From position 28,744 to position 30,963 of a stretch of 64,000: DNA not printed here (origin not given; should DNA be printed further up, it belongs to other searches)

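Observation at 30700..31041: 342-nt structured region between tRNA-His and hisS, with strand-specific G-U support for minus-strand RNA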

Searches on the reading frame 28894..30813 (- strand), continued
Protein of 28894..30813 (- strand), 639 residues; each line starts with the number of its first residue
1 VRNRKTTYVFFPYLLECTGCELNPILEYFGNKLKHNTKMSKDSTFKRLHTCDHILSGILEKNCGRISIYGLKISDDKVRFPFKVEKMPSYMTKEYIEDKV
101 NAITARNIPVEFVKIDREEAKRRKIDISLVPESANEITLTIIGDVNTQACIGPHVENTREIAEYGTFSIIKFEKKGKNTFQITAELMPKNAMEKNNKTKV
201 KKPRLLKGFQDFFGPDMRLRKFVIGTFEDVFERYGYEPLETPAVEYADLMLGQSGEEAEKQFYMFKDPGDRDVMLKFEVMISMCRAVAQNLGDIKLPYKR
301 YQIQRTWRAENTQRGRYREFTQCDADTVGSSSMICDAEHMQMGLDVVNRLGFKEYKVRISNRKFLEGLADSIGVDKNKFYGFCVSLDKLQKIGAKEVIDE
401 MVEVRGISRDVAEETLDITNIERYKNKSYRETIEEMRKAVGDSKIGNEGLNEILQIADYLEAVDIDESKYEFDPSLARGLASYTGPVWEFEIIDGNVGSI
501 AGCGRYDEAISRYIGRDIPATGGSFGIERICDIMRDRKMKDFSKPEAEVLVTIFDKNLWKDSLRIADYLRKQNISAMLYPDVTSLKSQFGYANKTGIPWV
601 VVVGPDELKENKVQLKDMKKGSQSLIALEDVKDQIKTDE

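Call 79: search_protein_families(library=pfam, proteins=[L096:1644-2183:+, L097:1446-2036:+, L099:1934-2494:+, L096:292-738:-], max_evalue=1)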
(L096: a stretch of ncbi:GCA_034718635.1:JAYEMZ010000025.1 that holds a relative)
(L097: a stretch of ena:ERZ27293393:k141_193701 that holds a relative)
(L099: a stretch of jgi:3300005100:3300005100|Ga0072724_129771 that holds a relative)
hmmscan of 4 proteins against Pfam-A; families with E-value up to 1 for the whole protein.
L096:1644-2183:+ (179 aa): 0 families

L097:1446-2036:+ (196 aa): 0 families

L099:1934-2494:+ (186 aa): 1 family
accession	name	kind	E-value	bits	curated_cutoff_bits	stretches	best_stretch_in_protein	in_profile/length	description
PF05044.18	HPD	-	0.086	13.1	25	1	60-115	63-117/154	Homeo-prospero domain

L096:292-738:- (148 aa): 7 families
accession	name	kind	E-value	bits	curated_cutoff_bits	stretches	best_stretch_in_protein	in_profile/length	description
PF02474.21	NodA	-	0.024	14.7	22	1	47-98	124-173/195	Nodulation protein A (NodA)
PF08726.16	EFhand_Ca_insen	-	0.15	12.6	27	0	14-45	20-50/69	Ca2+ insensitive EF hand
PF08369.16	PCP_red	-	0.15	12.5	32.5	1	46-73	15-42/45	Proto-chlorophyllide reductase 57 kD subunit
PF08542.16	Rep_fac_C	-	0.16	12.9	23.6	1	65-135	3-74/88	Replication factor C C-terminal domain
PF06050.19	HGD-D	-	0.31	11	28.4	1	37-121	93-176/342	2-hydroxyglutaryl-CoA dehydratase, D-component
PF06518.16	DUF1104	-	0.85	10.4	25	0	33-94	24-87/92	Protein of unknown function (DUF1104)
PF16416.11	GUN4_N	-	0.92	9.9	24.3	0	75-101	7-33/83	ARM-like repeat domain, GUN4-N terminal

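Call 82: find_encoding_contigs(protein=P0008, flank=3000, max_places=1)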
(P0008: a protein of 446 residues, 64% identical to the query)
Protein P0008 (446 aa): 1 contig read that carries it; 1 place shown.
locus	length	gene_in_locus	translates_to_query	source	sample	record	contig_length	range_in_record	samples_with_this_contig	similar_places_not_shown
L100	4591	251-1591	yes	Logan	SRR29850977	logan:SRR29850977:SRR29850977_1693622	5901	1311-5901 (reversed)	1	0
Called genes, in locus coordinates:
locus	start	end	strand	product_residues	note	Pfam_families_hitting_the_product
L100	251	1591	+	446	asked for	PF00152:tRNA-synt_2 (faint), PF13393:tRNA-synt_His, PF00587:tRNA-synt_2b, PF03129:HGTP_anticodon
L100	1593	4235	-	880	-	PF01624:MutS_I, PF05188:MutS_II, PF05192:MutS_III, PF05190:MutS_IV, PF00488:MutS_V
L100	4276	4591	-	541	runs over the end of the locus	?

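Call 83: find_encoding_contigs(protein=P0007, flank=3000, max_places=1)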
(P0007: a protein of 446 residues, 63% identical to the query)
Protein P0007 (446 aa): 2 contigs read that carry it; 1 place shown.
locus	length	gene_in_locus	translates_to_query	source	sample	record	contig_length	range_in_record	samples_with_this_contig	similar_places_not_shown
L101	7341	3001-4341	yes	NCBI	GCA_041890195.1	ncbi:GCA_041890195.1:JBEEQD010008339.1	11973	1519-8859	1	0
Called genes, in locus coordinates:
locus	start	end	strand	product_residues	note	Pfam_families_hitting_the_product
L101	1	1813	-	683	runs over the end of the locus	PF00149:Metallophos, PF01839:FG-GAP (faint), PF13517:FG-GAP_3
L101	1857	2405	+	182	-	-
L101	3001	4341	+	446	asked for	PF00152:tRNA-synt_2 (faint), PF13393:tRNA-synt_His, PF00587:tRNA-synt_2b (weak), PF03129:HGTP_anticodon, PF12745:HGTP_anticodon2 (weak)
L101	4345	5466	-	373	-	-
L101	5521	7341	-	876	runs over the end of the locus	PF01624:MutS_I, PF05188:MutS_II, PF05192:MutS_III, PF05190:MutS_IV, PF00488:MutS_V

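Call 84: find_encoding_contigs(protein=P0011, flank=3000, max_places=1)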
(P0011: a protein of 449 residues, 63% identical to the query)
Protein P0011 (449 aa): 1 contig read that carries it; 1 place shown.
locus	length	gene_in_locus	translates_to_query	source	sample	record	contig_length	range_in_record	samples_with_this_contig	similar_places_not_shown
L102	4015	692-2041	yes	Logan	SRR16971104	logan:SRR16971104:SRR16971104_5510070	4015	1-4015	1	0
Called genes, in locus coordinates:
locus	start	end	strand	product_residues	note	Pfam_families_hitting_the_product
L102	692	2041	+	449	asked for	PF00152:tRNA-synt_2 (faint), PF13393:tRNA-synt_His, PF00587:tRNA-synt_2b, PF03129:HGTP_anticodon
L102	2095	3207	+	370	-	-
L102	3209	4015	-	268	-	?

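Call 85: find_encoding_contigs(protein=P0006, flank=3000, max_places=1)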
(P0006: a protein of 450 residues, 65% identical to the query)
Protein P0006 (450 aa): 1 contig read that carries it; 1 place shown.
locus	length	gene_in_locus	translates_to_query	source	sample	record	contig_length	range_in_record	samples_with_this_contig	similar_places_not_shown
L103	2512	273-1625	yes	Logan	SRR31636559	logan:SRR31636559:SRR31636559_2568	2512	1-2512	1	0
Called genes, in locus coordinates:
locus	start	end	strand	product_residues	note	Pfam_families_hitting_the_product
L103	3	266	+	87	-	?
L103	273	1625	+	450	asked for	PF00152:tRNA-synt_2 (faint), PF13393:tRNA-synt_His, PF00587:tRNA-synt_2b (weak), PF03129:HGTP_anticodon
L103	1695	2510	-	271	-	?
